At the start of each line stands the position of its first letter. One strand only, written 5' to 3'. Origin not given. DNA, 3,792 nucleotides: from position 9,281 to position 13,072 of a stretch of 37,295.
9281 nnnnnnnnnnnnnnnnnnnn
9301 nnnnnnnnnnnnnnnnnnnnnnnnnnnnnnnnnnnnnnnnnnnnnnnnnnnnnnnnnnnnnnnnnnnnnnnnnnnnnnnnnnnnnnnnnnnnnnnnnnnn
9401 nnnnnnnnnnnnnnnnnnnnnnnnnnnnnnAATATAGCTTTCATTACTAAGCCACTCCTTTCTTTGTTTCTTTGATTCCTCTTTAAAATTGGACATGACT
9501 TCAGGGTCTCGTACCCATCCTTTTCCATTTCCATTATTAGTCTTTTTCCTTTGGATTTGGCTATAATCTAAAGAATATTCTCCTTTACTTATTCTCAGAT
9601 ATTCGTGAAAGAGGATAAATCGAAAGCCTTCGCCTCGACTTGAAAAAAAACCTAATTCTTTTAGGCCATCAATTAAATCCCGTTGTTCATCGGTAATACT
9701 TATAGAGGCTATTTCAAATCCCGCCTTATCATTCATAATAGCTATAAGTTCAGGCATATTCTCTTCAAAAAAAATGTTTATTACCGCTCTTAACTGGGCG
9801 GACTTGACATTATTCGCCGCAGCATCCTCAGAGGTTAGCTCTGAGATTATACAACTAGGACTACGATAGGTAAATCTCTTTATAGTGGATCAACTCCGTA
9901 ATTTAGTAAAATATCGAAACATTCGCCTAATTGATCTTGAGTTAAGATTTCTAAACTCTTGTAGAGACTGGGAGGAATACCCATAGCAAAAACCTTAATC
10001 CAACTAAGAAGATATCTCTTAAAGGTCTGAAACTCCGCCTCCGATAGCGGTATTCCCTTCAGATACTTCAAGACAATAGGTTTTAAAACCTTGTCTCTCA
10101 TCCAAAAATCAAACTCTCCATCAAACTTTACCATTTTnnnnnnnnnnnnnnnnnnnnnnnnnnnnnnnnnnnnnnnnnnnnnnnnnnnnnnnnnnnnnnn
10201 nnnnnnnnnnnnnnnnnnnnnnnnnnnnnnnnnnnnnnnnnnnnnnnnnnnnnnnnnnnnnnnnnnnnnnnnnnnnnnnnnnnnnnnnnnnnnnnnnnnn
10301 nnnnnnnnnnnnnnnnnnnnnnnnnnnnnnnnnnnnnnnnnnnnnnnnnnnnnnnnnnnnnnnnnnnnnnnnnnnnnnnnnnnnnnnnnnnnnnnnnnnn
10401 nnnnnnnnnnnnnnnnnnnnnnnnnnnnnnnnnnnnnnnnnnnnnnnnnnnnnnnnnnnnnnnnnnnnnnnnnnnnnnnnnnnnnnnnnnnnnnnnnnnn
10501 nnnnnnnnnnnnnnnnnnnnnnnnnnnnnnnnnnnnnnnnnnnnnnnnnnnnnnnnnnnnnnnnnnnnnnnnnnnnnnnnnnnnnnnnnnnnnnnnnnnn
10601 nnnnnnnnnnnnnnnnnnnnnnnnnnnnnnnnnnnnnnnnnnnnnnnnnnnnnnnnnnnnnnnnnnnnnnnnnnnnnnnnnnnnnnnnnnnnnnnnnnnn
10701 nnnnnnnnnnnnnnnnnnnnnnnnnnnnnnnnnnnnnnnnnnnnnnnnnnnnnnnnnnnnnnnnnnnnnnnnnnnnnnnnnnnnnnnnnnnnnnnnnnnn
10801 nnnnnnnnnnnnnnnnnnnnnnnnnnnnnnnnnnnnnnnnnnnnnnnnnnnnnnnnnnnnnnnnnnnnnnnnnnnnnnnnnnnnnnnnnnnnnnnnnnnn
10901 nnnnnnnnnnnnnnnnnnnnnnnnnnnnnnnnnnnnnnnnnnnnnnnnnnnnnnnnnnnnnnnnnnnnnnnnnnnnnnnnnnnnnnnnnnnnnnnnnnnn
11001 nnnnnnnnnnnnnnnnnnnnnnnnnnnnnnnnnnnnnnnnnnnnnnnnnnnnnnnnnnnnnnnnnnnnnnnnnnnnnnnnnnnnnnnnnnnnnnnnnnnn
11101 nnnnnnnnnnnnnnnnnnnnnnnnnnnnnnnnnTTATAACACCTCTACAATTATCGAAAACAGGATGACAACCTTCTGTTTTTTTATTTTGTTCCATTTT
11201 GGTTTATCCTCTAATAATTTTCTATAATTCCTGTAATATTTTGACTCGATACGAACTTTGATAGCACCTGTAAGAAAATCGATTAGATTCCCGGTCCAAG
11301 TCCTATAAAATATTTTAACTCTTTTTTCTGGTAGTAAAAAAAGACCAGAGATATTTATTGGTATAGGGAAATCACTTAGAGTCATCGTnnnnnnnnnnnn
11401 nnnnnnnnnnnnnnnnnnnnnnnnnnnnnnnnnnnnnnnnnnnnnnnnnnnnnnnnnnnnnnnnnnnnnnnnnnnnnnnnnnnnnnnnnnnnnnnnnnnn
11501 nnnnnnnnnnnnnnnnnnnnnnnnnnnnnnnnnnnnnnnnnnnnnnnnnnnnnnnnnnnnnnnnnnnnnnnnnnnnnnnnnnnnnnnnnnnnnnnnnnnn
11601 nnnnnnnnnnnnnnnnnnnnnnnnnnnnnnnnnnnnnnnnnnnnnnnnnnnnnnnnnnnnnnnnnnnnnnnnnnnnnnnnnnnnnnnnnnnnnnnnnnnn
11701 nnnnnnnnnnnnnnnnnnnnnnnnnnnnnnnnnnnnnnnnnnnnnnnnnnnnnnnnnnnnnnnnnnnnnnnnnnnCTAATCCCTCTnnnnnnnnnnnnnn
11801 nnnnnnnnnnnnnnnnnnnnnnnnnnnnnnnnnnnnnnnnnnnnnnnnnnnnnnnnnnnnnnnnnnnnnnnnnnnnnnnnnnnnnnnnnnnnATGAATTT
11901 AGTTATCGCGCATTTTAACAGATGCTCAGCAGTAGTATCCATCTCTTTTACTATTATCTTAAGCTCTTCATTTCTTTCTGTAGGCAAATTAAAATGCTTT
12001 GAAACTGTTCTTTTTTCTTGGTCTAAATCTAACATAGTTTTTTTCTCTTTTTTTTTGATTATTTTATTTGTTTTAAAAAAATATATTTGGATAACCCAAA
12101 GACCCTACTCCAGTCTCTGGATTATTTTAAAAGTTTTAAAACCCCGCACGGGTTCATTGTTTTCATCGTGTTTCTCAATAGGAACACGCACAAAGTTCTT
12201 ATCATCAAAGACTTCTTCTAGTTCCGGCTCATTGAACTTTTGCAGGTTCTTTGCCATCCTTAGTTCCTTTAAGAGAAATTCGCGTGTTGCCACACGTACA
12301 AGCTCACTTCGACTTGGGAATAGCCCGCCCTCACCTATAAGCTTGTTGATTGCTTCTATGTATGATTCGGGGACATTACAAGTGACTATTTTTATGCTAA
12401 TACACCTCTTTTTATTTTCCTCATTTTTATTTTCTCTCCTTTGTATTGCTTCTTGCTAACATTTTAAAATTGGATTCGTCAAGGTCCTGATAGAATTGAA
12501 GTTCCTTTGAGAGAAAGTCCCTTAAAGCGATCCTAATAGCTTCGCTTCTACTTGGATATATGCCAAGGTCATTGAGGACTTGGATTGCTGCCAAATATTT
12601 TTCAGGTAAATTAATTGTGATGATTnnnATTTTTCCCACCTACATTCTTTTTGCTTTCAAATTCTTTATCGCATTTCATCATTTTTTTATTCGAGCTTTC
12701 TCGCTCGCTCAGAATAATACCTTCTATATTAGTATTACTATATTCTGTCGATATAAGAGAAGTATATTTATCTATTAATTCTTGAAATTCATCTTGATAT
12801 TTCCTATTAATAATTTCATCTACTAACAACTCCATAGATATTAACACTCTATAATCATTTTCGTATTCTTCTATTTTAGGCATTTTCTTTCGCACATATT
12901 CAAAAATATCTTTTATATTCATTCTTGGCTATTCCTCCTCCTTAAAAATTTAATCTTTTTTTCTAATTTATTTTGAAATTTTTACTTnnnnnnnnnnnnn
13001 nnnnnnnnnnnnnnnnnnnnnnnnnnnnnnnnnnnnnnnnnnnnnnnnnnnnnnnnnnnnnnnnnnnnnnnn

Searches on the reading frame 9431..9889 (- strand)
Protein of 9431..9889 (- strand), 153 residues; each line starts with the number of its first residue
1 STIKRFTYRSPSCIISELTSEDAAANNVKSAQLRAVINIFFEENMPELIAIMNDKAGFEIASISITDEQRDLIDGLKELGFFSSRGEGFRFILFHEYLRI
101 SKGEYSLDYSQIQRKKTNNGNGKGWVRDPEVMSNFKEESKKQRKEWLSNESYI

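Call 35: search_protein_representatives(protein=window:9431-9889:-)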
Query: 153 residues. Proteins with E-value up to 0.001 (for the whole library): 9; up to 1e-10: 1; up to 1e-30: 1. The best 9 are listed.
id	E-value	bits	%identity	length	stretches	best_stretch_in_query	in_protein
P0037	1.9e-65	235.3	100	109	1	45-153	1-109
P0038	1.3e-08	51.1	31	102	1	6-99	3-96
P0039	1.2e-06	44.7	40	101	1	65-147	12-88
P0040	1.2e-06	44.6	36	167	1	11-103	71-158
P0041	1.6e-06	44.3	23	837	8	19-76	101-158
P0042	8.5e-05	38.7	36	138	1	12-102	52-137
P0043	5.1e-04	36.2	34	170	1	4-102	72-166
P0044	7.3e-04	35.6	34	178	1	7-100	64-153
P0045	8.9e-04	35.4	31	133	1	14-99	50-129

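Call 45: search_protein_families(library=pfam, proteins=[window:9431-9883:-], max_evalue=0.1)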
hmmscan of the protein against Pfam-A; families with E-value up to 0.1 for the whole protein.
window:9431-9883:- (151 aa): 0 families

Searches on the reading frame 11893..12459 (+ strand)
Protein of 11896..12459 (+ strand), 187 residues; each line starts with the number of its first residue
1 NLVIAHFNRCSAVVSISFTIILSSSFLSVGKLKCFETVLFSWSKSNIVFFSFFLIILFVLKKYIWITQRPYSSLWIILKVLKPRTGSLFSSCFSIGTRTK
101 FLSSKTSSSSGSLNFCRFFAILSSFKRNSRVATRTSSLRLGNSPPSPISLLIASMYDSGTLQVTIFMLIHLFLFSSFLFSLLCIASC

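Call 45: search_protein_families(library=pfam, proteins=[window:11896-12459:+], max_evalue=0.1)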
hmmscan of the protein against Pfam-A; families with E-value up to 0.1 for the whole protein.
window:11896-12459:+ (187 aa): 0 families

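Call 84: list_cluster_members(proteins=[window:11893-12456:+, window:9431-9757:-, window:25654-26718:-, window:12629-12922:-])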
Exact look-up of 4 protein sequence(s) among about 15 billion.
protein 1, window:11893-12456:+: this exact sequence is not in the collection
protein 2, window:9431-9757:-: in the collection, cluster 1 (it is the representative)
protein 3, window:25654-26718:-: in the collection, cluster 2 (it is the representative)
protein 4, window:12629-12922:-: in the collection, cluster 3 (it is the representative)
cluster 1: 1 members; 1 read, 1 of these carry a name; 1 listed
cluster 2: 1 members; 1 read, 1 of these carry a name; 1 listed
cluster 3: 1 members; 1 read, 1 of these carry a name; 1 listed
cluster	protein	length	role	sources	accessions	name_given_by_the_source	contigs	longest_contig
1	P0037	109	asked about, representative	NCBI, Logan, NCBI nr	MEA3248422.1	MAG: hypothetical protein U9Q73_01825 [Nanoarchaeota archaeon] | hypothetical protein [Nanoarchaeota archaeon]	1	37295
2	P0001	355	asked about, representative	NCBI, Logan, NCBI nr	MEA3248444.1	MAG: hypothetical protein U9Q73_01935 [Nanoarchaeota archaeon] | hypothetical protein [Nanoarchaeota archaeon]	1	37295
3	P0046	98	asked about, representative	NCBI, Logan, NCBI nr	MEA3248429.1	MAG: hypothetical protein U9Q73_01860 [Nanoarchaeota archaeon] | hypothetical protein [Nanoarchaeota archaeon]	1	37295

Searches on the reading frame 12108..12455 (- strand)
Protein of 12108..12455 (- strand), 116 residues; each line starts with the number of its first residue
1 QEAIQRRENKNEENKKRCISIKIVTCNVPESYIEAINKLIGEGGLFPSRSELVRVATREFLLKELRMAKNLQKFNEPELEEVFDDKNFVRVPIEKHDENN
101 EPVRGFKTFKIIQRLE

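Call 45: search_protein_families(library=pfam, proteins=[window:12108-12395:-], max_evalue=0.1)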
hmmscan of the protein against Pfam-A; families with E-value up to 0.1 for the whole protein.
window:12108-12395:- (96 aa): 1 family
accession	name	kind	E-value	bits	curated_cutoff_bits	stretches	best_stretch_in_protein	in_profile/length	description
PF01402.27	RHH_1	-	0.00014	22.1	20.5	1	8-41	6-37/39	Ribbon-helix-helix protein, copG family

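Call 86: find_homologous_proteins(query=window:12108-12455:-, max_evalue=0.001)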
Query window:12108-12455:- (116 aa): 96 proteins with E <= 0.001 among 142 candidates.
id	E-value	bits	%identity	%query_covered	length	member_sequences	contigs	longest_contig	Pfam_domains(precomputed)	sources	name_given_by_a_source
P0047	9.1e-66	237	99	97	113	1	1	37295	-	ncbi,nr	ncbi:MAG: ribbon-helix-helix domain-containing protein [Nanoarchaeota archaeon]|nr:ribbon-helix-heli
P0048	1.5e-42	162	78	83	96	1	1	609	PF01402.28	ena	-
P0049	1.5e-42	162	80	83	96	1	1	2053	PF01402.28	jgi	-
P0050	4.3e-42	160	80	83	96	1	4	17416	PF01402.28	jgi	-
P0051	4.5e-42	160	78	83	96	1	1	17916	PF01402.28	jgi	jgi:Arc/MetJ-type ribon-helix-helix transcriptional regulator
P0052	7.2e-42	160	77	83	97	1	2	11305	PF01402.28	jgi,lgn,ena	-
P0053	1.0e-41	159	79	82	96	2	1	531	PF01402.28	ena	-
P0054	2.4e-41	158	81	83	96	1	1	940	PF01402.28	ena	-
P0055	2.6e-41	158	76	83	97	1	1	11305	PF01402.28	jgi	-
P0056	1.7e-40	155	78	83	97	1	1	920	PF01402.28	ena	-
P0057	9.0e-40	153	72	83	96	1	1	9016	PF17723.8,PF01402.28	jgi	jgi:Arc/MetJ-type ribon-helix-helix transcriptional regulator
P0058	1.2e-38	149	72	88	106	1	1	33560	PF01402.28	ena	-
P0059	1.3e-38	149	76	80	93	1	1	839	PF01402.28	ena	-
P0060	1.4e-38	149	56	83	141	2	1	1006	PF01402.28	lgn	-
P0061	2.4e-38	148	74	83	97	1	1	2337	PF17723.8,PF01402.28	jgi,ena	-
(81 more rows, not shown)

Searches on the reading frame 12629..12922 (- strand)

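Call 45: search_protein_families(library=pfam, proteins=[window:12629-12922:-], max_evalue=0.1)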
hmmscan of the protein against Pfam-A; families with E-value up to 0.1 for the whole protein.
window:12629-12922:- (98 aa): 2 families
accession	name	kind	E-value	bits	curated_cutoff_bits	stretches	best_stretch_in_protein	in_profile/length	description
PF10835.13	DUF2573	-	0.02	15.6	22.8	0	41-69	2-30/78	Protein of unknown function (DUF2573)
PF20648.2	DUF6809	-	0.084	14.2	27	1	12-69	18-75/85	Family of unknown function (DUF6809)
